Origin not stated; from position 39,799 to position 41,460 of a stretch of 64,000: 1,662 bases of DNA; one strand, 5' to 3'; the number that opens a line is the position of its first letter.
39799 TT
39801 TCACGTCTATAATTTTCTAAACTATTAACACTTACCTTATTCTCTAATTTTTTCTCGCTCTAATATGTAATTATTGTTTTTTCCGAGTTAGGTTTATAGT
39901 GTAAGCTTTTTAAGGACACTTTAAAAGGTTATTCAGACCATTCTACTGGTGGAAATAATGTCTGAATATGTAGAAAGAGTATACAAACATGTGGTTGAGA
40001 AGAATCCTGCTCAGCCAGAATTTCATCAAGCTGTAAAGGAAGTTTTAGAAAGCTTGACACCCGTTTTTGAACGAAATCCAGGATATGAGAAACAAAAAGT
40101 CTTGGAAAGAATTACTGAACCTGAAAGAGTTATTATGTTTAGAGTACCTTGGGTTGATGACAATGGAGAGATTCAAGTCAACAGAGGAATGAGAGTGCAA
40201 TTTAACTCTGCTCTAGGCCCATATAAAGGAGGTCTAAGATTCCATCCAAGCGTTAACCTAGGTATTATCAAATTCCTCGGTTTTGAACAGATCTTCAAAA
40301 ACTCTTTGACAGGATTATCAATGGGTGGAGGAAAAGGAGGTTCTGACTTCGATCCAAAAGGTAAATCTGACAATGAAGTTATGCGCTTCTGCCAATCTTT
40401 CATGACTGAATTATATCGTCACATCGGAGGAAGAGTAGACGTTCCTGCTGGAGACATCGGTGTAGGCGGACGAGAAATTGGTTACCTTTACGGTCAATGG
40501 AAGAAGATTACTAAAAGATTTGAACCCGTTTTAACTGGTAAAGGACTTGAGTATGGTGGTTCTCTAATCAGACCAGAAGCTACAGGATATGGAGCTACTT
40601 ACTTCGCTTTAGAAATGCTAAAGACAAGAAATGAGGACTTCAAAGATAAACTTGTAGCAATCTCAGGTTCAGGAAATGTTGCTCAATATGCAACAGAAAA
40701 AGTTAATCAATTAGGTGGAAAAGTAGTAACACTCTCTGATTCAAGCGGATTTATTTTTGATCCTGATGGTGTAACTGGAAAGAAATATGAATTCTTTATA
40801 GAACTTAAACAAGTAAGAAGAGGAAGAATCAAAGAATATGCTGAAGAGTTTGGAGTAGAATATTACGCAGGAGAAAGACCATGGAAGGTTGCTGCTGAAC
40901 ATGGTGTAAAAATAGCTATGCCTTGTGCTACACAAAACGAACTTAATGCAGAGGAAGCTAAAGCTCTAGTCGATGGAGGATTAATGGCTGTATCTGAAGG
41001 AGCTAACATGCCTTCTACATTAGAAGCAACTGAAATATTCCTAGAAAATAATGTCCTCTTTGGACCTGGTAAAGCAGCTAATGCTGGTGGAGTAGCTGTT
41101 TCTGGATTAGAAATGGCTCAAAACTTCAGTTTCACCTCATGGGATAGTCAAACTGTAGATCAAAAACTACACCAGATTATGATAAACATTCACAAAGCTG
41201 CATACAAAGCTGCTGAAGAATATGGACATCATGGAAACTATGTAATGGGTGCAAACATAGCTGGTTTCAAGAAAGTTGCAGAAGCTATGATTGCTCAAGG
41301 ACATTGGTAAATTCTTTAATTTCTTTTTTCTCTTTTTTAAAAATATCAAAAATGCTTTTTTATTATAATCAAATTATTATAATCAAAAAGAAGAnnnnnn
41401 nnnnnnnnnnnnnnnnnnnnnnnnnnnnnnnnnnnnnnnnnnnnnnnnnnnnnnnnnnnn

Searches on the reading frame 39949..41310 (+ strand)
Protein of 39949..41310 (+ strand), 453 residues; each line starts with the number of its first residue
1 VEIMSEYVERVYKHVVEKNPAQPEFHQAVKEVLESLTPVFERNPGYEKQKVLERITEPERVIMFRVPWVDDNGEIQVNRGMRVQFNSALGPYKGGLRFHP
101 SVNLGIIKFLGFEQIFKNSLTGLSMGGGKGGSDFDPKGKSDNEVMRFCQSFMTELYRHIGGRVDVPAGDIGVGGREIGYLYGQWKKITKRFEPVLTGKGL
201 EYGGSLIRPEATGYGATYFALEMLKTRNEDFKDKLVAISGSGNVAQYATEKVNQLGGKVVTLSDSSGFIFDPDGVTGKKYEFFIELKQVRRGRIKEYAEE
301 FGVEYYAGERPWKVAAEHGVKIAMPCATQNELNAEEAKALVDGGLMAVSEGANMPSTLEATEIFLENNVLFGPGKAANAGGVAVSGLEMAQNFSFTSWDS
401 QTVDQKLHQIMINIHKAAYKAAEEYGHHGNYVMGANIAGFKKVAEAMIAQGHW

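Call 5: search_protein_families(library=pfam, proteins=[window:39949-41310:+], max_evalue=0.001)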
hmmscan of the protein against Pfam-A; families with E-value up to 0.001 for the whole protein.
window:39949-41310:+ (453 aa): 2 families
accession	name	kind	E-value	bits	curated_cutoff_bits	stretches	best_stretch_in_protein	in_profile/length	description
PF00208.27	ELFV_dehydrog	-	3.9e-86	289.1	23.4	1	203-451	1-241/241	Glutamate/Leucine/Phenylalanine/Valine dehydrogenase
PF02812.23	ELFV_dehydrog_N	-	3.1e-51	172.9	25.3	1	58-185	1-128/129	Glu/Leu/Phe/Val dehydrogenase, dimerisation domain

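Call 10: search_protein_families(library=ncbifam, proteins=[window:39949-41310:+], max_evalue=0.00001)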
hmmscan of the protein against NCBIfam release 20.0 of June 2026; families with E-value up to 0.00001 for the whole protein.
window:39949-41310:+ (453 aa): 5 families
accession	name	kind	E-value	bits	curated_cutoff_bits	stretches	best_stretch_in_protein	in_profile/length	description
NF006929.0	PRK09414.1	equivalog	1.3e-225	749.5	536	1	4-451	3-443/445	NADP-specific glutamate dehydrogenase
NF010634.0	PRK14031.1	equivalog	7.8e-198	657.4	822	1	11-451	6-442/444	NADP-specific glutamate dehydrogenase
NF010633.0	PRK14030.1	subfamily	8.5e-192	638.1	743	1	8-451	3-443/445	glutamate dehydrogenase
NF040817.1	GdhA_Arch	equivalog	1e-65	222.6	750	1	49-451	25-415/419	glutamate dehydrogenase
NF041398.1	GluDhGdhB_Halo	equivalog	2.4e-59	201.3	620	1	49-453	22-409/410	glutamate dehydrogenase GdhB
